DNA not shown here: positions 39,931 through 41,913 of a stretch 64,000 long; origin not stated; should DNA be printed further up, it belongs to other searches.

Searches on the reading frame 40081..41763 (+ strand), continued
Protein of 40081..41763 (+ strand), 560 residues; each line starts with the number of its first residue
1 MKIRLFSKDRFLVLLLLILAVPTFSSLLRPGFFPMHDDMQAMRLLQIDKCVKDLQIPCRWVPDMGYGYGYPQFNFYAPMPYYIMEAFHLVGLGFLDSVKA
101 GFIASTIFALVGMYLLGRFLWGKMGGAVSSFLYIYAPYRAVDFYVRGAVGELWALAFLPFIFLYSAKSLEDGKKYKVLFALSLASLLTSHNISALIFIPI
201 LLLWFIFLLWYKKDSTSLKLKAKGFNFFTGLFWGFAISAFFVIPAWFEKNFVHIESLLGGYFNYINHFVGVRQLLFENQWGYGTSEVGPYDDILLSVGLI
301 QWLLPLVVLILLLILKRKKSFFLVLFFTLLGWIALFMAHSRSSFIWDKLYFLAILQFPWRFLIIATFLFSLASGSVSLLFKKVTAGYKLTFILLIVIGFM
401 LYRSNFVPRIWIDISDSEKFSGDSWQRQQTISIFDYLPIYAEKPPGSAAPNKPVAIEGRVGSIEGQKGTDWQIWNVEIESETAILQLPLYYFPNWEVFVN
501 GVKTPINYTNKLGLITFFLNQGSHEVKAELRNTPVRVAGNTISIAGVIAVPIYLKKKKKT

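Call 53: fold_search(model_id=the predicted structure, library=pdb)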
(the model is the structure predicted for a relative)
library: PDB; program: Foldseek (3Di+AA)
matches with E <= 10: 303; with E <= 0.001: 2
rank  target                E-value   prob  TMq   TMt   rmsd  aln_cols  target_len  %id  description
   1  5f15                  6.3e-04  1.00  0.34  0.35  11.4       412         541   10  Crystal Structure of ArnT from Cupriavidus metallidurans bound to Undecaprenyl phosphate (released 2016-02-17)
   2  6c26_A                6.8e-04  1.00  0.42  0.37  12.7       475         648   15  The Cryo-EM structure of a eukaryotic oligosaccharyl transferase complex (released 2018-01-31)
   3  5ezm                  1.4e-03  1.00  0.39  0.41   7.9       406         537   12  Crystal Structure of ArnT from Cupriavidus metallidurans in the apo state (released 2016-02-17)
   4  9n9j_I                2.0e-03  1.00  0.36  0.30  17.6       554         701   12  Structure of a GRP94 folding intermediate engaged with a CCDC134- and FKBP11-bound secretory translocon (released 2025-11-19)
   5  8pn9_A                2.1e-03  1.00  0.44  0.38   9.9       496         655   14  Structure of human oligosaccharyltransferase OST-A complex bound to NGI-1 (released 2024-05-08)
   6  7oci_F                2.7e-03  1.00  0.45  0.40  12.5       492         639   14  Cryo-EM structure of yeast Ost6p containing oligosaccharyltransferase complex (released 2022-02-16)
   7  6wby                  2.9e-03  1.00  0.41  0.21   8.1       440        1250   11  Single-Particle Cryo-EM Structure of Arabinofuranosyltransferase AftD from Mycobacteria, Mutant R1389S Class 2 (released 2020-05-13)
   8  3waj                  3.1e-03  1.00  0.35  0.26  14.3       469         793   15  Crystal structure of the Archaeoglobus fulgidus oligosaccharyltransferase (O29867_ARCFU) complex with Zn and sulfate (released 2013-10-30)
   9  6w98_A                3.7e-03  1.00  0.43  0.21   8.1       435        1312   12  Single-Particle Cryo-EM Structure of Arabinofuranosyltransferase AftD from Mycobacteria (released 2020-05-13)
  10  7bvf_B                4.0e-03  0.97  0.31  0.19  20.0       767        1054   10  Cryo-EM structure of Mycobacterium tuberculosis arabinosyltransferase EmbA-EmbB-AcpM2 in complex with ethambutol (released 2020-04-29)
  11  6ezn_F                4.6e-03  1.00  0.43  0.38  13.9       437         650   14  Cryo-EM structure of the yeast oligosaccharyltransferase (OST) complex (released 2018-01-17)
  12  6s7t_A                5.3e-03  1.00  0.43  0.35  17.6       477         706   13  Cryo-EM structure of human oligosaccharyltransferase complex OST-B (released 2019-12-18)
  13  8if8_C                5.5e-03  1.00  0.40  0.38  11.5       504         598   11  Arabinosyltransferase AftA (released 2023-05-31)
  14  9e61_A                6.0e-03  1.00  0.32  0.26   6.1       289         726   12  Cryo-EM structure of Saccharomyces cerevisiae Pmt4 apo form (released 2025-10-15)
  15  6ftg_5                6.0e-03  1.00  0.38  0.34  20.9       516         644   14  Subtomogram average of OST-containing ribosome-translocon complexes from canine rough microsomal membranes (released 2018-03-21)
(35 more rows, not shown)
